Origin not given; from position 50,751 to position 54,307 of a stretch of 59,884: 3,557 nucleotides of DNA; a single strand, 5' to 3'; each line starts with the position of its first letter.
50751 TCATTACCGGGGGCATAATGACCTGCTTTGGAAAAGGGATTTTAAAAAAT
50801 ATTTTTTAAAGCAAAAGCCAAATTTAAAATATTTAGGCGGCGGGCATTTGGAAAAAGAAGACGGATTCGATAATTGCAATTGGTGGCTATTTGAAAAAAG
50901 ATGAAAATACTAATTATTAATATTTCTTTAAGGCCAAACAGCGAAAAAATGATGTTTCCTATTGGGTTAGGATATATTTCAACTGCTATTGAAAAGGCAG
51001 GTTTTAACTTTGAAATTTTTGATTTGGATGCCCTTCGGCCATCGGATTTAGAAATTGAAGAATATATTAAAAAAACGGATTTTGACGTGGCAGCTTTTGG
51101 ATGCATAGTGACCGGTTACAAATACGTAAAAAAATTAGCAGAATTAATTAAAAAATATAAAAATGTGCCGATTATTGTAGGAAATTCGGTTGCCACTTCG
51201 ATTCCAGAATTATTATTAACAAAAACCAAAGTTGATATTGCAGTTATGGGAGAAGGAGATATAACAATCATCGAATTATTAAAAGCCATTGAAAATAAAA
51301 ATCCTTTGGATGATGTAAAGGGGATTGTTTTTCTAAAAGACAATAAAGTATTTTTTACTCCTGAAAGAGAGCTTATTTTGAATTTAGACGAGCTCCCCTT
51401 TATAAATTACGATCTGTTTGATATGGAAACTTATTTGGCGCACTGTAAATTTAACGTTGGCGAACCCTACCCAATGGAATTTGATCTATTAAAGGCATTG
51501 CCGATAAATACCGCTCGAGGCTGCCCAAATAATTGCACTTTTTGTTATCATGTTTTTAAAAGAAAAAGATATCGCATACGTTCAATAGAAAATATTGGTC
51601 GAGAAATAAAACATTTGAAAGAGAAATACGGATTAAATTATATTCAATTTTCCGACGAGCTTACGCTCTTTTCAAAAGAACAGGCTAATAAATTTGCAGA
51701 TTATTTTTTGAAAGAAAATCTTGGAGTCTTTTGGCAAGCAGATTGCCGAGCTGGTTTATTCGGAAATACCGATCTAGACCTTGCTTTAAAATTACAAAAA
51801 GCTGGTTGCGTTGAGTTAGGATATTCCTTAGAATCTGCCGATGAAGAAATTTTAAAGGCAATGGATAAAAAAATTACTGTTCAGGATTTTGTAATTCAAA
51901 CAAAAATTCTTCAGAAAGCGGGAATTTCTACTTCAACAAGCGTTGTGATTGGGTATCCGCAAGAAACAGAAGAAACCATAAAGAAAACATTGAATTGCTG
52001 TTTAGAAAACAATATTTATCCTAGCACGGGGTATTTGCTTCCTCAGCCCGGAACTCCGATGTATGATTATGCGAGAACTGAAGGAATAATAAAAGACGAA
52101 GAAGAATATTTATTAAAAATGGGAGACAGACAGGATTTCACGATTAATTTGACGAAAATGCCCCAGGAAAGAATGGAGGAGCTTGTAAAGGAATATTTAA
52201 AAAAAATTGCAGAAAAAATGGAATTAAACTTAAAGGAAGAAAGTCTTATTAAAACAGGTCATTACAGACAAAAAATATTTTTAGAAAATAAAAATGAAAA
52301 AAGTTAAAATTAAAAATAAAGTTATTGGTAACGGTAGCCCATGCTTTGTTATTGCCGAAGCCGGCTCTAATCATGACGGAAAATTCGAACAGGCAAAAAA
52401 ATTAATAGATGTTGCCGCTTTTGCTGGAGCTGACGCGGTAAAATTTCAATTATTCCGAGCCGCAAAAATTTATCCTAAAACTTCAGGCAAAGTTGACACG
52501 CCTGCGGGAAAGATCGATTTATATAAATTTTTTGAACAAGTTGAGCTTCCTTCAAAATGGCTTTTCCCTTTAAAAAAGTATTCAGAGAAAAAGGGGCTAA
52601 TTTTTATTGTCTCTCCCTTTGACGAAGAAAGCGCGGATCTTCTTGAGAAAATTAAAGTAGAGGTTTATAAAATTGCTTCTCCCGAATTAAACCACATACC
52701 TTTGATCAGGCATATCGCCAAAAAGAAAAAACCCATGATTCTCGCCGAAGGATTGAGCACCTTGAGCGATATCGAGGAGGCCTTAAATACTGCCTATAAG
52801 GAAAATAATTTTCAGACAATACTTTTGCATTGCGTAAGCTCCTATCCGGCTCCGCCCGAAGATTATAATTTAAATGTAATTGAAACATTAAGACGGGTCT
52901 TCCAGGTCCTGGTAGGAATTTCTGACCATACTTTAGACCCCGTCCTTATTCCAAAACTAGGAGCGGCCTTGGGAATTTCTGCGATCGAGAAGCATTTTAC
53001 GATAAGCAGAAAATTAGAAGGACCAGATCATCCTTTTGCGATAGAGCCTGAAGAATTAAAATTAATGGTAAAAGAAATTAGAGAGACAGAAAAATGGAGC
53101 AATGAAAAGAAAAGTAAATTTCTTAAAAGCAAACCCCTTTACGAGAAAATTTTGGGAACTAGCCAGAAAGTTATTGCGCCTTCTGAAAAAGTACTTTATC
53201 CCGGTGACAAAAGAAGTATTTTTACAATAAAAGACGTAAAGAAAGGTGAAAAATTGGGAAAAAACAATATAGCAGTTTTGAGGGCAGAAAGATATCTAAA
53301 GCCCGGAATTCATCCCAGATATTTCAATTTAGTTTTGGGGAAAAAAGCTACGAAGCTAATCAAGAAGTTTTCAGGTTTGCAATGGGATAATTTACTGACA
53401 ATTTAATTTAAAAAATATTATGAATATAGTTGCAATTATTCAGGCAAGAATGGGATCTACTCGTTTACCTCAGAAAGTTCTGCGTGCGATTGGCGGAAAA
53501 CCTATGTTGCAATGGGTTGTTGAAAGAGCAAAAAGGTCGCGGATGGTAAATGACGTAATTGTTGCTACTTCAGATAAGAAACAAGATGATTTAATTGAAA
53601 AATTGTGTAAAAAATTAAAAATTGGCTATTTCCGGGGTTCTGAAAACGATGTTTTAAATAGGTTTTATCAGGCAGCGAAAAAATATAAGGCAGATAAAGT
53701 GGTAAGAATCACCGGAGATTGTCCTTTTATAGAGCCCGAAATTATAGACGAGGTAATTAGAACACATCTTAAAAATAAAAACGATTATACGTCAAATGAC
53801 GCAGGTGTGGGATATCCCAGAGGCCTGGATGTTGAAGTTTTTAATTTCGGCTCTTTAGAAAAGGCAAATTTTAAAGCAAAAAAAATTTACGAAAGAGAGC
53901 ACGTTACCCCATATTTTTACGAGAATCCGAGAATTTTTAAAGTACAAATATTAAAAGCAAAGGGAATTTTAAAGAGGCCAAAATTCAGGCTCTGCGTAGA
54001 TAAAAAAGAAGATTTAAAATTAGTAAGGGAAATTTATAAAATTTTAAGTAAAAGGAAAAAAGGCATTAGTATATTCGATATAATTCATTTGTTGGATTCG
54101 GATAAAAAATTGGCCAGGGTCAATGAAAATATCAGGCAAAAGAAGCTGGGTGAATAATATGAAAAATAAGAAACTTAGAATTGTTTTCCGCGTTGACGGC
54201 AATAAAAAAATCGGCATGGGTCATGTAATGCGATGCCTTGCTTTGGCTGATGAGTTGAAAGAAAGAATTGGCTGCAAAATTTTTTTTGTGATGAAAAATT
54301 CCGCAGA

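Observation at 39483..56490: Three paralogous cobalamin-binding radical SAM enzymes interleaved with the nonulosonate genes (top candidate for an undescribed tailoring system)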

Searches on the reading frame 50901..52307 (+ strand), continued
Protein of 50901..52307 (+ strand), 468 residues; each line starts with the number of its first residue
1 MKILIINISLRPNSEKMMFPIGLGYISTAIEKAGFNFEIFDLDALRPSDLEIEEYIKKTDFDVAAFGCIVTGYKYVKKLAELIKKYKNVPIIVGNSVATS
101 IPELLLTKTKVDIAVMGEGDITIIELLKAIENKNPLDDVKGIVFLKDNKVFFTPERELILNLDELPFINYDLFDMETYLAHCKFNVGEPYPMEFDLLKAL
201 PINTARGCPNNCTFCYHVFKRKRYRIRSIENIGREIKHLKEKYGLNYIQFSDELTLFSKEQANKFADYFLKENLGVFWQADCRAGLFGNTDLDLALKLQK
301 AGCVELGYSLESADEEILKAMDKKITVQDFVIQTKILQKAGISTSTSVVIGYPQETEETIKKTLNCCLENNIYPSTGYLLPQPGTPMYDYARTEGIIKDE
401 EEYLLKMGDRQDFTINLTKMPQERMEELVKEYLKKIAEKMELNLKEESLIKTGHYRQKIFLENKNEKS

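Call 76: search_protein_families(library=ncbifam, proteins=[L017:14532-15593:+, L017:12090-12830:+, L017:8968-9966:+, L017:19702-20865:+, L017:18573-19637:+, L017:15575-16186:+, L017:11415-12059:+, L049:16268-17470:+, L049:14128-14877:+, L049:11394-12659:+], max_evalue=1e-20)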
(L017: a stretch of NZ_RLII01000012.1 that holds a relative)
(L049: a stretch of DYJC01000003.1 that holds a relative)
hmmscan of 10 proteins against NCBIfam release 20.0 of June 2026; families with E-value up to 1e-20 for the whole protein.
L017:14532-15593:+ (353 aa): 2 families
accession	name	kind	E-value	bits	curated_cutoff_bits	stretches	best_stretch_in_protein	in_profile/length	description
TIGR03586.1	PseI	equivalog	7.2e-150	498.7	340.25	1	22-347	2-327/327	pseudaminic acid synthase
TIGR03569.1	NeuB_NnaB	equivalog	9.3e-101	337.2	399.65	1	22-345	1-327/329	N-acetylneuraminate synthase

L017:12090-12830:+ (246 aa): 0 families

L017:8968-9966:+ (332 aa): 2 families
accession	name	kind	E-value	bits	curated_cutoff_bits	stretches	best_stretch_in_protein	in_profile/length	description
TIGR03589.1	PseB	equivalog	1.5e-99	333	407.75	1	1-300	1-290/324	UDP-N-acetylglucosamine 4,6-dehydratase (inverting)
TIGR04130.1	FnlA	equivalog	1.3e-78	264.3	730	1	1-329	1-328/337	UDP-N-acetylglucosamine 4,6-dehydratase/5-epimerase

L017:19702-20865:+ (387 aa): 7 families
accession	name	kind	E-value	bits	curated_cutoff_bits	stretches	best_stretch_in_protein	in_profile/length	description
TIGR03588.1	PseC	equivalog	4.9e-158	526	423.5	1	7-382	1-380/380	UDP-4-amino-4,6-dideoxy-N-acetyl-beta-L-altrosamine transaminase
NF008658.2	PRK11658.1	equivalog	1.1e-95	320.4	631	1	5-383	2-378/379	UDP-4-amino-4-deoxy-L-arabinose aminotransferase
TIGR04181.1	NHT_00031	hypoth_equivalog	2.2e-83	280.1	420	1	17-361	10-357/359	LegC family aminotransferase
NF008687.0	PRK11706.1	equivalog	3.2e-81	273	375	1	8-382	2-374/375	dTDP-4-amino-4,6-dideoxygalactose transaminase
NF011936.0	PRK15407.1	equivalog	5.2e-70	236.3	423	1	3-214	32-251/440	lipopolysaccharide biosynthesis protein RfbH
TIGR02379.1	ECA_wecE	subfamily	1.2e-68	231.6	434.85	1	8-382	2-375/376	dTDP-4-amino-4,6-dideoxy-D-glucose transaminase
TIGR04427.1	PLP_DesI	equivalog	7.1e-62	209.7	650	1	26-379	41-380/390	dTDP-4-dehydro-6-deoxyglucose aminotransferase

L017:18573-19637:+ (354 aa): 1 family
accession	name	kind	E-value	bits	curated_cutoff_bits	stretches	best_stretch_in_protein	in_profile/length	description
TIGR03590.1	PseG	equivalog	1.8e-74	250.9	153.55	1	3-290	2-278/280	UDP-2,4-diacetamido-2,4,6-trideoxy-beta-L-altropyranose hydrolase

L017:15575-16186:+ (203 aa): 1 family
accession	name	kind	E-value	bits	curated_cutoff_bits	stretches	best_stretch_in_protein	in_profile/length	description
TIGR03585.1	PseH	equivalog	1.1e-31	110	93.1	1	15-167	2-153/156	UDP-4-amino-4,6-dideoxy-N-acetyl-beta-L-altrosamine N-acetyltransferase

L017:11415-12059:+ (214 aa): 1 family
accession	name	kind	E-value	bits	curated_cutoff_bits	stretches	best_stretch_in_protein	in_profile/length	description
TIGR03587.1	Pse_Me-ase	hypoth_equivalog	1.7e-57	194.9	112.05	1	6-213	5-204/204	pseudaminic acid biosynthesis-associated methylase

L049:16268-17470:+ (400 aa): 2 families
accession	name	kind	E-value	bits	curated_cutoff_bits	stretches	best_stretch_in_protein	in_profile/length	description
TIGR03586.1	PseI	equivalog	1e-147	491.6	340.25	1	66-392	2-327/327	pseudaminic acid synthase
TIGR03569.1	NeuB_NnaB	equivalog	1.2e-92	310.5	399.65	1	66-390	1-327/329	N-acetylneuraminate synthase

L049:14128-14877:+ (249 aa): 0 families

L049:11394-12659:+ (421 aa): 1 family
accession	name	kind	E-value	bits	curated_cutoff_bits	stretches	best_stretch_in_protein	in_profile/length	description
TIGR03573.1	WbuX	subfamily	6.1e-101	338.3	203.2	1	19-366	2-343/344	N-acetyl sugar amidotransferase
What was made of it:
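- The cytidylyltransferase gives no PseF hit at E <= 1e-20 (call 76). In Acetivibrio the PseB next to rSAM2 is itself below its cut-off (333 bits against 407.75; call 76), which would also fit an early step.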

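Call 81: search_dna_similar(query=window:50901-52307:+, collection=plasmids, mode=protein, max_rows=10, max_evalue=1e-30)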
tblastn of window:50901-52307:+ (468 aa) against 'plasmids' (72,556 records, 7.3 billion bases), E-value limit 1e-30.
Records with a match: 7; places in all: 9; records where one place covers at least 80% of the query: 7.
Best place of each record, by identity: <60% 7.
By first word of the organism name: Lawsonia 3; Azospirillum 2; Deltaproteobacteria 1; Clostridium 1.
By predicted mobility (MOB-suite, as given by PLSDB): non-mobilizable 7.
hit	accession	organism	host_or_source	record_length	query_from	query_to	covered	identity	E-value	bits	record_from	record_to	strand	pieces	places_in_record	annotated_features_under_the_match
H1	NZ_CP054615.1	Azospirillum oryzae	cell culture,soil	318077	1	451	96%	26.4%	7e-32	137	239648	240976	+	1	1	radical SAM protein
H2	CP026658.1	Deltaproteobacteria bacterium Smac51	cockroach,pure culture,hindgut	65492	1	420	90%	28.1%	2e-35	147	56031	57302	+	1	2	hypothetical protein (x2)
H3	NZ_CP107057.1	Lawsonia intracellularis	-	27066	17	435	90%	28.1%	1e-33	142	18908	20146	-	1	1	radical SAM protein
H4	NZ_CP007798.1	Azospirillum argentinense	Triticum aestivum L.,Root,wheat ...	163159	12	464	97%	26.0%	1e-46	181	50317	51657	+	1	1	cobalamin-dependent protein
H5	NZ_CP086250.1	Clostridium estertheticum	single colony,beef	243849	18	396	81%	29.9%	3e-34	144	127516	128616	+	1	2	radical SAM protein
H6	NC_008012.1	Lawsonia intracellularis PHE/MN1-00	Sus scrofa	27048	17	401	82%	29.2%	2e-33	141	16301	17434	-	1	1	radical SAM protein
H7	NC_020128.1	Lawsonia intracellularis N343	-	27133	17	401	82%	29.2%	2e-33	141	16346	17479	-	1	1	radical SAM protein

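Call 82: search_dna_similar(query=window:50901-52307:+, collection=phages, mode=protein, max_rows=10, max_evalue=1e-30)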
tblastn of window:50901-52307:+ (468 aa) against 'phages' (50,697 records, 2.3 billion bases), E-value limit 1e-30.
No match.
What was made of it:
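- Tried and rejected: Plasmid and phage collections: no orthologues, only 26-30% identical class B relatives on plasmids and nothing in phages (calls 81, 82).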

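Call 83: get_annotated_region(hit=H3, flank=9000)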
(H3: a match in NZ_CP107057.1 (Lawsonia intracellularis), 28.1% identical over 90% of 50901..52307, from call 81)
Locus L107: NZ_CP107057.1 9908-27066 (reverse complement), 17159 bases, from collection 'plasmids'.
description: Lawsonia intracellularis strain PPE-GX01-2022 plasmid pl03, complete sequence
organism: Lawsonia intracellularis (NCBI taxid 29546)
taxonomy: Bacteria; Thermodesulfobacteriota; Desulfovibrionia; Desulfovibrionales; Desulfovibrionaceae; Lawsonia; Lawsonia intracellularis
host: -; source: -; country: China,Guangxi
typing (MOB-suite, as given by PLSDB): non-mobilizable; replicon rep_cluster_1701
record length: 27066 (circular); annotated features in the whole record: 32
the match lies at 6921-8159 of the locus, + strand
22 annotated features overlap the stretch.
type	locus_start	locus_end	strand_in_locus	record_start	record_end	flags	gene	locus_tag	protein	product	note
CDS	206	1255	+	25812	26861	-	-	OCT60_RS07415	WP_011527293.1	hypothetical protein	-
CDS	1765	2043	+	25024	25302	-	-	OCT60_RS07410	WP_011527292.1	type II toxin-antitoxin system Phd/YefM family antitoxin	-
CDS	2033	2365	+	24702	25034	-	-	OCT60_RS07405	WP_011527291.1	type II toxin-antitoxin system RelE/ParE family toxin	GO:0030541 - plasmid partitioning [Evidence IEA]; GO:0051290 - protein heterotetramerization [Evidence IEA]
CDS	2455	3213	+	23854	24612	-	-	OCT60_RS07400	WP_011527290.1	glycosyltransferase family 2 protein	-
CDS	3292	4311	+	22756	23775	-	galE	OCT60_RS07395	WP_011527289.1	UDP-glucose 4-epimerase GalE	GO:0006012 - galactose metabolic process [Evidence IEA]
CDS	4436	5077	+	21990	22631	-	-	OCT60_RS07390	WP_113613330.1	glycosyltransferase family 2 protein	-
CDS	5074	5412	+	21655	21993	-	-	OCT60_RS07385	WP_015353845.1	DUF2304 family protein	-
CDS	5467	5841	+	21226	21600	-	-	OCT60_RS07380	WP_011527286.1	DUF2304 domain-containing protein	-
CDS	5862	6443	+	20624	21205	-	-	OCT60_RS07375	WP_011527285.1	SIS domain-containing protein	-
CDS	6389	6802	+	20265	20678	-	-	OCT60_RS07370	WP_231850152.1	hypothetical protein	-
CDS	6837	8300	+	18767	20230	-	-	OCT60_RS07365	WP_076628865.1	radical SAM protein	-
CDS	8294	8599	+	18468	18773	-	-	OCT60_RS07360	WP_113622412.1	class I SAM-dependent methyltransferase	-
CDS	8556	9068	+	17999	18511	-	-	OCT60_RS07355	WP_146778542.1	class I SAM-dependent methyltransferase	-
CDS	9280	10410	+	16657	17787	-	-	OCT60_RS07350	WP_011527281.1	radical SAM protein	-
CDS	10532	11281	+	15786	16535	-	-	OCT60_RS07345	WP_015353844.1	class I SAM-dependent methyltransferase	-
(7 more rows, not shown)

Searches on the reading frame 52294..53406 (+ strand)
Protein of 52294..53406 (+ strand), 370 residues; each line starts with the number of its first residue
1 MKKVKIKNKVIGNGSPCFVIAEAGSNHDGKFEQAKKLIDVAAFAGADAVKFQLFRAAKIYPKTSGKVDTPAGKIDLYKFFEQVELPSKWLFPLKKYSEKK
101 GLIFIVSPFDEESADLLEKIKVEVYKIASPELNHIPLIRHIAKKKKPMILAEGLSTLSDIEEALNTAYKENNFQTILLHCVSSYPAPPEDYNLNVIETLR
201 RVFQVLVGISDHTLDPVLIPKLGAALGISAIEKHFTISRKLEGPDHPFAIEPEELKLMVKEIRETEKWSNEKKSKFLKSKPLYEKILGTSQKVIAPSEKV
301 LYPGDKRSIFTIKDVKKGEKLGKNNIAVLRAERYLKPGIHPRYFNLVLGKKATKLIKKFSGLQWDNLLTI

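Call 3: search_protein_families(library=pfam, proteins=[window:52294-53406:+])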
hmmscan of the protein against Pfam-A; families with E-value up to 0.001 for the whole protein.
window:52294-53406:+ (370 aa): 2 families
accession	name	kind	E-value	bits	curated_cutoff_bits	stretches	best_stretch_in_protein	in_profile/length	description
PF03102.20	NeuB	-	1.6e-76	257.4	22.1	1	37-271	1-238/241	NeuB family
PF08666.17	SAF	-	4e-08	34.1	21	1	307-367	2-62/63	SAF domain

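Call 4: search_protein_families(library=ncbifam, proteins=[window:52294-53406:+])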
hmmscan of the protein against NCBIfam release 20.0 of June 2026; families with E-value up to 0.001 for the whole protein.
window:52294-53406:+ (370 aa): 2 families
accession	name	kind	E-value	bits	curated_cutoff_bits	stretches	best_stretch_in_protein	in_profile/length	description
TIGR03569.1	NeuB_NnaB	equivalog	1.1e-87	294.2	399.65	1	17-357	1-324/329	N-acetylneuraminate synthase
TIGR03586.1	PseI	equivalog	4e-83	279.3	340.25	1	17-358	2-323/327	pseudaminic acid synthase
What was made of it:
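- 52294..53406 (+): NeuB/PseI-like nonulosonate synthase (NeuB2), non-canonical. PseI model 279.3 bits (cut-off 340.25); NeuB model 294.2 bits (cut-off 399.65) (call 4).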

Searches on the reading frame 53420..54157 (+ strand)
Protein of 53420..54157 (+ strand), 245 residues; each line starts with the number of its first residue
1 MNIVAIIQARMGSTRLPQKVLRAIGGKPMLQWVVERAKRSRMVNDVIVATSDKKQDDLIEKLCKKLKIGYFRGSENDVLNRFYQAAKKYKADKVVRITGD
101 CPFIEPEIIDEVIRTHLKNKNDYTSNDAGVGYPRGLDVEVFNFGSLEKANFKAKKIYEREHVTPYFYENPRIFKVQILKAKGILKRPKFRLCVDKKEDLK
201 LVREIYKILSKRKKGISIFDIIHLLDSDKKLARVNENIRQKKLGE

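Call 7: search_protein_families(library=pfam, proteins=[window:53420-54157:+], max_evalue=0.01)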
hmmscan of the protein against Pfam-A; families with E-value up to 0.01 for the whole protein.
window:53420-54157:+ (245 aa): 3 families
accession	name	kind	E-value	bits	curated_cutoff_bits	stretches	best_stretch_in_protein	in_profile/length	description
PF02348.25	CTP_transf_3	-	4.9e-49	167.5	22.6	1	4-205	1-205/217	Cytidylyltransferase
PF12804.13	NTP_transf_3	-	1.4e-10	42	27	1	10-122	11-117/160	MobA-like NTP transferase domain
PF01128.25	IspD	-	0.0049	17.1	27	1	10-115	13-116/221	2-C-methyl-D-erythritol 4-phosphate cytidylyltransferase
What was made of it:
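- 53420..54157 (+): KdsB-like cytidylyltransferase (CTP_transf_3), presumed CMP-Pse-derivative synthetase; co-travels with and is fused to rSAM2 orthologues. Pfam 167.5 bits (call 7).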

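Call 37: search_protein_families(library=ncbifam, proteins=[window:53420-54157:+], max_evalue=0.00001)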
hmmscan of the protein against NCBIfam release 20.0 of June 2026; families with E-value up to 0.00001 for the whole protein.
window:53420-54157:+ (245 aa): 16 families
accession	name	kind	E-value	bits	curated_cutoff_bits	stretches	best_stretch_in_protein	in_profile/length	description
NF009905.0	PRK13368.1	subfamily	1.9e-26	92.9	255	1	1-122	1-120/243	3-deoxy-manno-octulosonate cytidylyltransferase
NF003952.0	PRK05450.1-5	subfamily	3.1e-26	92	193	1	1-121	1-121/250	3-deoxy-manno-octulosonate cytidylyltransferase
NF003948.0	PRK05450.1-1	equivalog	6.5e-19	68.1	281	1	2-120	5-124/248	3-deoxy-manno-octulosonate cytidylyltransferase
NF003950.0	PRK05450.1-3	subfamily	2e-17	63.3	234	1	1-119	1-119/248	3-deoxy-manno-octulosonate cytidylyltransferase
TIGR00466.1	kdsB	equivalog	1.3e-16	60.7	155.2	1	1-118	1-118/241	3-deoxy-manno-octulosonate cytidylyltransferase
TIGR04321.1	spiroSPASM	subfamily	4.6e-11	42.1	250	1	23-212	20-210/510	spiro-SPASM protein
TIGR03584.1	PseF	equivalog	1e-10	41.6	205.7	1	4-65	1-62/222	pseudaminic acid cytidylyltransferase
NF001457.0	PRK00317.1-3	equivalog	1.5e-10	40.9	164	1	18-119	18-116/200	molybdenum cofactor guanylyltransferase MobA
TIGR01173.1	glmU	equivalog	6.1e-09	35.2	366.85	1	10-119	13-120/452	bifunctional UDP-N-acetylglucosamine diphosphorylase/glucosamine-1-phosphate N-acetyltransferase GlmU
NF010937.0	PRK14357.1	equivalog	1.9e-08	33.7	658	1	8-135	11-133/448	bifunctional UDP-N-acetylglucosamine diphosphorylase/glucosamine-1-phosphate N-acetyltransferase GlmU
NF010934.1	PRK14354.1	equivalog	2.1e-08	33.1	450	1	10-135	12-134/447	bifunctional UDP-N-acetylglucosamine diphosphorylase/glucosamine-1-phosphate N-acetyltransferase GlmU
TIGR03310.1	matur_MocA_YgfJ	equivalog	2.2e-08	34.3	186.45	1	7-121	4-120/188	molybdenum cofactor cytidylyltransferase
NF010935.0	PRK14355.1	equivalog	2.6e-07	29.6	718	1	5-135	6-140/459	bifunctional UDP-N-acetylglucosamine diphosphorylase/glucosamine-1-phosphate N-acetyltransferase GlmU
NF010933.0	PRK14353.1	equivalog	9.8e-07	27.7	505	1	9-120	17-127/453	bifunctional UDP-N-acetylglucosamine diphosphorylase/glucosamine-1-phosphate N-acetyltransferase GlmU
NF010940.0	PRK14360.1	equivalog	1.1e-06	27.5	602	1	4-136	4-139/452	bifunctional UDP-N-acetylglucosamine diphosphorylase/glucosamine-1-phosphate N-acetyltransferase GlmU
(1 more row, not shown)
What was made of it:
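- On Canonical pseudaminic acid pathway: The cytidylyltransferase at 53420 scores 41.6 bits (cut-off 205.7) (call 37).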
